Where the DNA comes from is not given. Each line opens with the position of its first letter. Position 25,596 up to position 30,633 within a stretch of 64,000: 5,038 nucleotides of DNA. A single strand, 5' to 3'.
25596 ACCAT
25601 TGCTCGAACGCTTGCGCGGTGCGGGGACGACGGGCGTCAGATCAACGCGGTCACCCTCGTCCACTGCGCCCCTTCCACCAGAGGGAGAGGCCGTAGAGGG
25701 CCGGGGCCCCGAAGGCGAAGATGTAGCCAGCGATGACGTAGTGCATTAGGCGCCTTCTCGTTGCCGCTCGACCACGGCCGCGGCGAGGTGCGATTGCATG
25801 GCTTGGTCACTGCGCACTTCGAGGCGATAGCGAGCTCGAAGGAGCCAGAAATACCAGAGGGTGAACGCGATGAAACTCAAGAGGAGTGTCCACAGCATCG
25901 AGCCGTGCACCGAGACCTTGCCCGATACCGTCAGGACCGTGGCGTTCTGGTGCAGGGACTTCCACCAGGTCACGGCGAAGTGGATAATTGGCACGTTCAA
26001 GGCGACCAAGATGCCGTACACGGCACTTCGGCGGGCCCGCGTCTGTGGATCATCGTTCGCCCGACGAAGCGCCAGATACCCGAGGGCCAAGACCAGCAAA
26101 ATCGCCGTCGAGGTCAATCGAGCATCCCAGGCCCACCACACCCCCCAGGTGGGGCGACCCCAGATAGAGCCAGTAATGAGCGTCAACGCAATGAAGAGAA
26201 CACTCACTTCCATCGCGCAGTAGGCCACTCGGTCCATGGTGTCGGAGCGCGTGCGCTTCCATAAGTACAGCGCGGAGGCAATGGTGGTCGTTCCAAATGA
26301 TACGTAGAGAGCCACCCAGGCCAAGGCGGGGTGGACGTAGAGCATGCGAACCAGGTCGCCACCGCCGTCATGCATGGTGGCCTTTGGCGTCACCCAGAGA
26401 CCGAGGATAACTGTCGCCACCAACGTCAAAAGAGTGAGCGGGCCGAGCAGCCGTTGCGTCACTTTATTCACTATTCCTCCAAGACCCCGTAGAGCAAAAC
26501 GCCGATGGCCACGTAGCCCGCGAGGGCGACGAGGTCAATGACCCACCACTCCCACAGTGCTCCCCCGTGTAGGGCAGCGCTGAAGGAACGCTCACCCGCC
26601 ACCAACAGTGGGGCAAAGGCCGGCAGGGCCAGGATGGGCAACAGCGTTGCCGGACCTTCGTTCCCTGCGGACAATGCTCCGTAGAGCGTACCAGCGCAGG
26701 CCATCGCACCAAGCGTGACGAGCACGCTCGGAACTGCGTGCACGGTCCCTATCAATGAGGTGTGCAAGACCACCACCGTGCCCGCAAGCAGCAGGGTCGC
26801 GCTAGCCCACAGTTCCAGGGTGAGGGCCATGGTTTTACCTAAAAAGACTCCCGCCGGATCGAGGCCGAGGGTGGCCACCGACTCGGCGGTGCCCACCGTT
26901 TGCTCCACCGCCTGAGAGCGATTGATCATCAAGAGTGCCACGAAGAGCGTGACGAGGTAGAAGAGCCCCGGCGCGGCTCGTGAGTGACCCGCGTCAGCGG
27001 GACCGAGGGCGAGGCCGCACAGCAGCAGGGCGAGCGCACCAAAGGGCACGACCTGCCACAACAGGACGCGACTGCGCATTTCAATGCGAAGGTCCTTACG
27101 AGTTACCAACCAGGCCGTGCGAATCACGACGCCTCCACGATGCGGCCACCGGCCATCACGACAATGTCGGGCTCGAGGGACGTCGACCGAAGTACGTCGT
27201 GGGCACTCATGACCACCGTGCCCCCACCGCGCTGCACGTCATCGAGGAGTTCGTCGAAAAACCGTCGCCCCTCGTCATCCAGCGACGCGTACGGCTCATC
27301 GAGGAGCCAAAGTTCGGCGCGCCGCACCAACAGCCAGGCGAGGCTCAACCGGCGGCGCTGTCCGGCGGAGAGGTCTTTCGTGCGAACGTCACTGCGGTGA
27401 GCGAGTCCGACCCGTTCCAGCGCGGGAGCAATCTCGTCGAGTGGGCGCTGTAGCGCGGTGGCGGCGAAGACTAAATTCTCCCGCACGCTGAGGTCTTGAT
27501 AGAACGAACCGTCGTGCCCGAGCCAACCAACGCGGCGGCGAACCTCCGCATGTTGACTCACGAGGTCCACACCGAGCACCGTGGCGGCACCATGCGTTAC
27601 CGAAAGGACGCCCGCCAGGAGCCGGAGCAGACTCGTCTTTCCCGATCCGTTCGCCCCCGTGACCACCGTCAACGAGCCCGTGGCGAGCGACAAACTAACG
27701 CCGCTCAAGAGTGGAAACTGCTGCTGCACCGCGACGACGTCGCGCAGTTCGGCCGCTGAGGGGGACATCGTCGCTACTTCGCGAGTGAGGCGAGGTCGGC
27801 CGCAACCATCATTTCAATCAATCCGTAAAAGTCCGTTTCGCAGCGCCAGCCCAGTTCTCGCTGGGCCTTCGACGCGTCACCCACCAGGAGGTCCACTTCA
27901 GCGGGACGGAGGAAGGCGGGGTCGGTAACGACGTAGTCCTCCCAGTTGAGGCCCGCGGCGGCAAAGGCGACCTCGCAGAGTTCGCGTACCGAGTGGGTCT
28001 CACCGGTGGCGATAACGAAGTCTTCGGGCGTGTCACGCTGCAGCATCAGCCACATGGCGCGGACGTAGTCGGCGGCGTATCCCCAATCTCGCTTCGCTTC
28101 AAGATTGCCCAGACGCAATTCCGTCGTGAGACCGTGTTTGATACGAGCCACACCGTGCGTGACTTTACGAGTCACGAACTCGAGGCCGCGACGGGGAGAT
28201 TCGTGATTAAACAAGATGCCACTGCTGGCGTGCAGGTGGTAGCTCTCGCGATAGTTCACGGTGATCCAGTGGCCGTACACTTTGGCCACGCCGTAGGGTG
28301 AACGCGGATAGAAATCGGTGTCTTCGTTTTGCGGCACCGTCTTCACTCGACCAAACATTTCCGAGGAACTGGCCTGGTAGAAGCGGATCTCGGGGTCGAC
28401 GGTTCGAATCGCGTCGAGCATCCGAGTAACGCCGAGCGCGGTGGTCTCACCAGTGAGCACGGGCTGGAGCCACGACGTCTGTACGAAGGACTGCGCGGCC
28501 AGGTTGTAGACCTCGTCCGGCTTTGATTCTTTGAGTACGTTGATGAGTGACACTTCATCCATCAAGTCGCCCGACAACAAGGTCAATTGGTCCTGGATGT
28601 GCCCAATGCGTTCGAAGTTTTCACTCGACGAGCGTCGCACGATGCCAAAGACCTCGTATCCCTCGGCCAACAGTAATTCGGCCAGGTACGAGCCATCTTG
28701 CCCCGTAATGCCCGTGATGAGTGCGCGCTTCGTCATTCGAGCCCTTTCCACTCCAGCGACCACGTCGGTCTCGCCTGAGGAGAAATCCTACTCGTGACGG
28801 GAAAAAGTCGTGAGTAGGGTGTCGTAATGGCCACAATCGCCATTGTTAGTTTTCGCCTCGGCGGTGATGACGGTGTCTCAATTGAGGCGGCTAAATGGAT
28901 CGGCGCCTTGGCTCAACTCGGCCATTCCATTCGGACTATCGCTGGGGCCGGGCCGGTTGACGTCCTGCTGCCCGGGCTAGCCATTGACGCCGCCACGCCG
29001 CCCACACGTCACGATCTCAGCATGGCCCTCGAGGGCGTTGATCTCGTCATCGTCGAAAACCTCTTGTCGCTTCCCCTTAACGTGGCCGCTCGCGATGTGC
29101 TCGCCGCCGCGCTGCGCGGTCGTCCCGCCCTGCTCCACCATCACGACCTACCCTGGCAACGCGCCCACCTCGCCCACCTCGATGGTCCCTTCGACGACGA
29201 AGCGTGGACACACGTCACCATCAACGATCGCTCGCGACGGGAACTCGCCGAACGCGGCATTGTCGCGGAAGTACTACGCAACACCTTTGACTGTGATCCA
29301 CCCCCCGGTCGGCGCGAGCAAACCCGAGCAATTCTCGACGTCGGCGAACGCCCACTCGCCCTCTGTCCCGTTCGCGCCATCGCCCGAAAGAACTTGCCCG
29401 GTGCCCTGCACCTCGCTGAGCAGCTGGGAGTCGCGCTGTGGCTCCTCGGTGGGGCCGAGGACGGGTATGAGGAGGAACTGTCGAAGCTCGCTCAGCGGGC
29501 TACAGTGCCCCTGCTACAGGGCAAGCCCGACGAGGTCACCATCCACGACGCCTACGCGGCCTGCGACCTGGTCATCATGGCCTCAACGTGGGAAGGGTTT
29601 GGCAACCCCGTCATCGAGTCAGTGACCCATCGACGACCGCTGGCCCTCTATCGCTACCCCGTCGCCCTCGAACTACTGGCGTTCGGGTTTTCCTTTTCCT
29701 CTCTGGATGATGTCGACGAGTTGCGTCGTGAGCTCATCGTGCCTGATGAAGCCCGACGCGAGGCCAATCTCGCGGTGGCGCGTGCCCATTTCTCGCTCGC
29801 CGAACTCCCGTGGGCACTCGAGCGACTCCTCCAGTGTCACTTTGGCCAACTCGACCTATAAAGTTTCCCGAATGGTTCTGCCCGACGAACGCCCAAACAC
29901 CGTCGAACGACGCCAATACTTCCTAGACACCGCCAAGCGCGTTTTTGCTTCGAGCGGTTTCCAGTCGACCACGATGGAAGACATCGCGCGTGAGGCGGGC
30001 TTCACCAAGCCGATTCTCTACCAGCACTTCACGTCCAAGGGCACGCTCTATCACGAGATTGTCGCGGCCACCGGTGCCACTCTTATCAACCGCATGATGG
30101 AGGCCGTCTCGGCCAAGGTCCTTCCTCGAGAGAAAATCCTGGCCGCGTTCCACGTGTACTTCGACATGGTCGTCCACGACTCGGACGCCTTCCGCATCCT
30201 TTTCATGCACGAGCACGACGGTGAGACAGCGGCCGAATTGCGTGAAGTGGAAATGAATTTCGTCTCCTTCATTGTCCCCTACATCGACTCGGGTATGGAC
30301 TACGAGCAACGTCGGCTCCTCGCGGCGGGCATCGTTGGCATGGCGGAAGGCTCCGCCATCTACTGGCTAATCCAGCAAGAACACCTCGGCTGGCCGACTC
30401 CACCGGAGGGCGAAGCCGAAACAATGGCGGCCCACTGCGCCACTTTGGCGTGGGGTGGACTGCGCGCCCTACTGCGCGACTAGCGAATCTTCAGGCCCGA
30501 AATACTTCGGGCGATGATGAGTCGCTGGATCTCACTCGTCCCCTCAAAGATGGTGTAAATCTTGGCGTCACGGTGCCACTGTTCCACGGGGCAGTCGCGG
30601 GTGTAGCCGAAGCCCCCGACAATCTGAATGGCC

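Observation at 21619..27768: Complete colinear System I (ccmABCDEFGHI) cytochrome c maturation operon in an actinobacterial gene context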

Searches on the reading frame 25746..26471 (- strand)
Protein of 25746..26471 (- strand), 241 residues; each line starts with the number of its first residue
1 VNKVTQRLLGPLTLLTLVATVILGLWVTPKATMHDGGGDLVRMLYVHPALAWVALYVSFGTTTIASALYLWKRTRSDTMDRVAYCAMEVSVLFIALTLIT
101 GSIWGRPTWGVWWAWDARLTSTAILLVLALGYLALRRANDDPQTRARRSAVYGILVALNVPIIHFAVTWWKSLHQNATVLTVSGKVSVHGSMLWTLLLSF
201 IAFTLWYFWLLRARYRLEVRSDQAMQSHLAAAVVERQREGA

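Call 3: search_protein_families(library=pfam, proteins=[window:25746-26471:-], max_evalue=0.01)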
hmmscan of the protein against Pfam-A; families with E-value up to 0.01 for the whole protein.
window:25746-26471:- (241 aa): 3 families
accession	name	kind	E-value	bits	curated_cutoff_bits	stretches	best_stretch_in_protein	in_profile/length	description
PF01578.25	Cytochrom_C_asm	-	2.1e-26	93.3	29.9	1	6-174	31-212/212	Cytochrome C assembly protein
PF17158.10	MASE4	-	0.0066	16.3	28.4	1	112-213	77-174/239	Membrane-associated sensor, integral membrane domain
PF02322.20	Cyt_bd_oxida_II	-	0.0086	15.9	35.6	0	9-208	123-295/302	Cytochrome bd terminal oxidase subunit II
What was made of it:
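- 25746..26471 (-): ccmC, the WWD-domain protein that presents heme to CcmE (241 aa). PF01578 gives 2.1e-26 (call 3).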

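Call 4: search_protein_families(library=ncbifam, proteins=[window:25746-26471:-], max_evalue=0.01)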
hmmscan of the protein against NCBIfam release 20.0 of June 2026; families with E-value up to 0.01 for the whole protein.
window:25746-26471:- (241 aa): 2 families
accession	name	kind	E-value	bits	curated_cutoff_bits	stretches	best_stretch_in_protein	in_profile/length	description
TIGR01191.1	ccmC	subfamily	2.3e-46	158.1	186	1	38-219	7-184/184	heme ABC transporter permease CcmC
TIGR03144.1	cytochr_II_ccsB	equivalog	1.4e-09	38.1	187.6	1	72-168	149-242/252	c-type cytochrome biogenesis protein CcsB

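Call 20: search_solved_structures(query=window:25746-26471:-, show_alignments=1)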
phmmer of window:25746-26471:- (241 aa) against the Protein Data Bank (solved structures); distinct sequences matched with E-value up to 0.001: 1.
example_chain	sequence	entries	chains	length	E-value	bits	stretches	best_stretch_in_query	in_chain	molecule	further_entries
7f02_C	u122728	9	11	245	4e-26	95.2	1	16-204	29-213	Heme exporter protein C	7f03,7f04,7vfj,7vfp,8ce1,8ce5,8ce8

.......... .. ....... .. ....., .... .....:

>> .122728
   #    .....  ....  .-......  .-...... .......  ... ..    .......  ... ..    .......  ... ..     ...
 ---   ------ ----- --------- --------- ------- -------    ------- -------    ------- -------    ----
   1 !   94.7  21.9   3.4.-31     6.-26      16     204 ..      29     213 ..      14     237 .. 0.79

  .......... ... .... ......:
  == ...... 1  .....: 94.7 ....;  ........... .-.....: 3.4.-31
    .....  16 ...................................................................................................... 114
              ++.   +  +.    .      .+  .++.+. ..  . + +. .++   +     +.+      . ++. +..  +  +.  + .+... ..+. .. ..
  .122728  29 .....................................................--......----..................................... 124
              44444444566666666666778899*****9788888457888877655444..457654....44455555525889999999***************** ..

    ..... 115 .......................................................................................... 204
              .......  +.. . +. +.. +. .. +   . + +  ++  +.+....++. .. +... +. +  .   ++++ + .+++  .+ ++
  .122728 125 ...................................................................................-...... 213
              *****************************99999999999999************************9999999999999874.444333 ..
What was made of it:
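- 25746..26471 (-): The match to E. coli CcmC in PDB 7F02 gives 4e-26 (call 20).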

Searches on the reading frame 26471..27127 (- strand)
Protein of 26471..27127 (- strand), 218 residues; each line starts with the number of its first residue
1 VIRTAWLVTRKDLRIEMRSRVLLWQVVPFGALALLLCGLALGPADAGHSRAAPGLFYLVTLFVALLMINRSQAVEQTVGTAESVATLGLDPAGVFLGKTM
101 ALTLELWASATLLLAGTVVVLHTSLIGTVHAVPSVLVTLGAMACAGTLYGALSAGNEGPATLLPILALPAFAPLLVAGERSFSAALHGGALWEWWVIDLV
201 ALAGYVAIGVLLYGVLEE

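Call 3: search_protein_families(library=pfam, proteins=[window:26471-27127:-], max_evalue=0.01)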
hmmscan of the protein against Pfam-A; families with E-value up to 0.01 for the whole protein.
window:26471-27127:- (218 aa): 1 family
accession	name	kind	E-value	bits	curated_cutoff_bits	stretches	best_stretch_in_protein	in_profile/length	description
PF03379.19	CcmB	-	2.4e-17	63.5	24.9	1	7-201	3-197/215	CcmB protein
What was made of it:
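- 26471..27127 (-): ccmB, the permease subunit (218 aa). PF03379 CcmB gives 2.4e-17 and 63.5 bits, above the 24.9 cut-off (call 3).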

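Call 4: search_protein_families(library=ncbifam, proteins=[window:26471-27127:-], max_evalue=0.01)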
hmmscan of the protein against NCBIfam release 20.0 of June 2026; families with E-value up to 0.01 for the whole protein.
window:26471-27127:- (218 aa): 1 family
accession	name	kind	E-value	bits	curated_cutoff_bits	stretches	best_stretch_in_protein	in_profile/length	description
TIGR01190.1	ccmB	equivalog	3.5e-07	30.1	156.2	1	9-191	2-184/211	heme exporter protein CcmB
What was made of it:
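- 26471..27127 (-): It is below the NCBIfam TIGR01190 cut-off (30.1 against 156.2, call 4).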

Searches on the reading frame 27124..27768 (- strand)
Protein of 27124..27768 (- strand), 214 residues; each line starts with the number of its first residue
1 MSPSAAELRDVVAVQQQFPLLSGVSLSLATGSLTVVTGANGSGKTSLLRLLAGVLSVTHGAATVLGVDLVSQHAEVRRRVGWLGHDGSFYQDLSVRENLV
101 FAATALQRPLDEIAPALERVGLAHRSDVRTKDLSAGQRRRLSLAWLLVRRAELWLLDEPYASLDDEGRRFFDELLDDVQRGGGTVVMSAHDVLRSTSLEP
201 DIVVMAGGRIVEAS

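Call 3: search_protein_families(library=pfam, proteins=[window:27124-27768:-], max_evalue=0.01)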
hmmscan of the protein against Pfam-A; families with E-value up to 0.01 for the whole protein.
window:27124-27768:- (214 aa): 7 families
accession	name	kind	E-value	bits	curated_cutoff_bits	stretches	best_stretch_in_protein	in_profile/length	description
PF00005.33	ABC_tran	-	4.9e-28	98.9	25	1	21-160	1-136/137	ABC transporter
PF13304.12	AAA_21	-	1.2e-10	42.5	27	2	33-62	1-26/304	AAA domain, putative AbiEii toxin, Type IV TA system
PF02463.25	SMC_N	-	7.6e-07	29.2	40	1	31-59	24-52/220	RecF/RecN/SMC N terminal domain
PF13476.12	AAA_23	-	0.00077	20.6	27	1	31-54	19-42/201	AAA domain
PF13175.12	AAA_15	-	0.0041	17.2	32.1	1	31-56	24-48/374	AAA ATPase domain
PF13481.12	AAA_25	-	0.0042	17.2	27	1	28-87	30-98/195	AAA domain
PF13604.12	AAA_30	-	0.0054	16.9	27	1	32-158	19-96/191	AAA domain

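Call 4: search_protein_families(library=ncbifam, proteins=[window:27124-27768:-], max_evalue=0.01)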
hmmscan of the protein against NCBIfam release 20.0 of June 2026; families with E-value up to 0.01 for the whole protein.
window:27124-27768:- (214 aa): 190 families (the best 25 are shown)
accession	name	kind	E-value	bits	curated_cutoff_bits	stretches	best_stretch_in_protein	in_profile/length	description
TIGR01189.1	ccmA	equivalog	2.1e-49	167.9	131.6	1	9-195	4-190/198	heme ABC exporter ATP-binding protein CcmA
NF010061.0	PRK13538.1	equivalog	9.9e-47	159.1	195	1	7-196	7-197/211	cytochrome c biogenesis heme-transporting ATPase CcmA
TIGR01188.1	drrA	subfamily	1.1e-35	123.5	312.45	1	17-212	5-204/302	daunorubicin resistance ABC transporter, ATP-binding protein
TIGR03864.1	PQQ_ABC_ATP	hypoth_equivalog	1.6e-30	106.3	302.25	1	20-212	16-212/236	ABC transporter, ATP-binding subunit, PQQ-dependent alcohol dehydrogenase system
TIGR02857.1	CydD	equivalog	1.9e-30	106.4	435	1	14-197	332-522/529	thiol reductant ABC exporter subunit CydD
NF033858.1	ABC2_perm_RbbA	equivalog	7.7e-30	103.5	1050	1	13-211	274-476/909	ribosome-associated ATPase/putative transporter RbbA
NF040873.1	AztA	equivalog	3.3e-29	101.8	220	1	19-196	6-183/191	zinc ABC transporter ATP-binding protein AztA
TIGR02868.1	CydC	equivalog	4.3e-29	101.6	329.05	1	15-188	345-527/530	thiol reductant ABC exporter subunit CydC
TIGR02673.1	FtsE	equivalog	1.1e-28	100.4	264.85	1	15-192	12-197/214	cell division ATP-binding protein FtsE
TIGR01166.1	cbiO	subfamily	4.6e-28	98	211.8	1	19-192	6-187/190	cobalt ABC transporter, ATP-binding protein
TIGR02982.1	heterocyst_DevA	subfamily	2.7e-27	95.8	295.8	1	20-210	20-219/220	ABC exporter ATP-binding subunit, DevA family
TIGR00968.1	3a0106s01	subfamily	1.2e-26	93.7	342.75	1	16-212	11-211/237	sulfate ABC transporter ATP-binding protein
TIGR03375.1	type_I_sec_LssB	subfamily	1e-25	90.1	693.1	1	16-211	478-680/696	type I secretion system permease/ATPase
NF006987.0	PRK09452.1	equivalog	1.3e-25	89.9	482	1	7-211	19-227/378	spermidine/putrescine ABC transporter ATP-binding protein PotA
NF008379.0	PRK11174.1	equivalog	2.5e-25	89.2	684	1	12-213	357-564/588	heme ABC transporter permease/ATP-binding protein CydD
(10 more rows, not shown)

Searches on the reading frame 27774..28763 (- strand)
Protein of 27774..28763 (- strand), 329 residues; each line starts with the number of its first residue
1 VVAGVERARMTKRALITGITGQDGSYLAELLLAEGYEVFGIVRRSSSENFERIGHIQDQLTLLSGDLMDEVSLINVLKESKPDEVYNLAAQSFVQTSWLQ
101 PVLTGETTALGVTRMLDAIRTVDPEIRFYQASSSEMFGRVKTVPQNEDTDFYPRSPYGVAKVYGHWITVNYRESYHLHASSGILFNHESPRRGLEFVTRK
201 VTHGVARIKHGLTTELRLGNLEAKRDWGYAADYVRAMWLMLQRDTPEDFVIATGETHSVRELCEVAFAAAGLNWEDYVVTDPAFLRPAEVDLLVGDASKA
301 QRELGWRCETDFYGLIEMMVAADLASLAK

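Call 25: search_protein_families(library=pfam, proteins=[window:27774-28763:-], max_evalue=0.001)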
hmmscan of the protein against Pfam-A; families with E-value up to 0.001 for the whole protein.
window:27774-28763:- (329 aa): 4 families
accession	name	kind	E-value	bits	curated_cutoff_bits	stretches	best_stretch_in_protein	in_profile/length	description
PF16363.11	GDP_Man_Dehyd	-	1.1e-132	442.9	27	1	15-319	1-332/332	GDP-mannose 4,6 dehydratase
PF01370.27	Epimerase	-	6.7e-71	238.9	20.9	1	14-252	1-240/240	NAD dependent epimerase/dehydratase family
PF04321.23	RmlD_sub_bind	-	6.9e-08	32.3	27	1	13-168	2-136/287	RmlD substrate binding domain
PF05368.20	NmrA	-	3.5e-06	27.3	27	1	10-80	1-70/298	NmrA-like family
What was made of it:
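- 27774..28763 (-): gmd (GDP-mannose 4,6-dehydratase), co-oriented and 5 nt upstream of ccmA; probably the first gene of the same transcript. PF16363 gives 1.1e-132 (call 25).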

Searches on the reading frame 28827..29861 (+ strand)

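Call 25: search_protein_families(library=pfam, proteins=[window:28827-29861:+], max_evalue=0.001)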
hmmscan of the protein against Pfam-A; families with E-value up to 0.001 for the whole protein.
window:28827-29861:+ (344 aa): 3 families
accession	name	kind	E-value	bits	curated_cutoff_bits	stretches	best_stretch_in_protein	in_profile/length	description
PF00534.26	Glycos_transf_1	-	1.3e-07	31.8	26.4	1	169-284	8-131/172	Glycosyl transferases group 1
PF13692.12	Glyco_trans_1_4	-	5.4e-06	27.2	27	1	199-277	32-108/142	Glycosyl transferases group 1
PF20706.3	GT4-conflict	-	0.00017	21.2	26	1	202-272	233-308/385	Family 4 Glycosyltransferase in conflict systems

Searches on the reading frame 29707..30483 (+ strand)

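Call 25: search_protein_families(library=pfam, proteins=[window:29707-30483:+], max_evalue=0.001)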
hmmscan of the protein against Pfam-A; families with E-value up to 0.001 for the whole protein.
window:29707-30483:+ (258 aa): 1 family
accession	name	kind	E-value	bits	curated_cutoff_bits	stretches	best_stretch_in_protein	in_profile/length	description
PF00440.29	TetR_N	-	1.1e-15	57.6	24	1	73-118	2-47/47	Bacterial regulatory proteins, tetR family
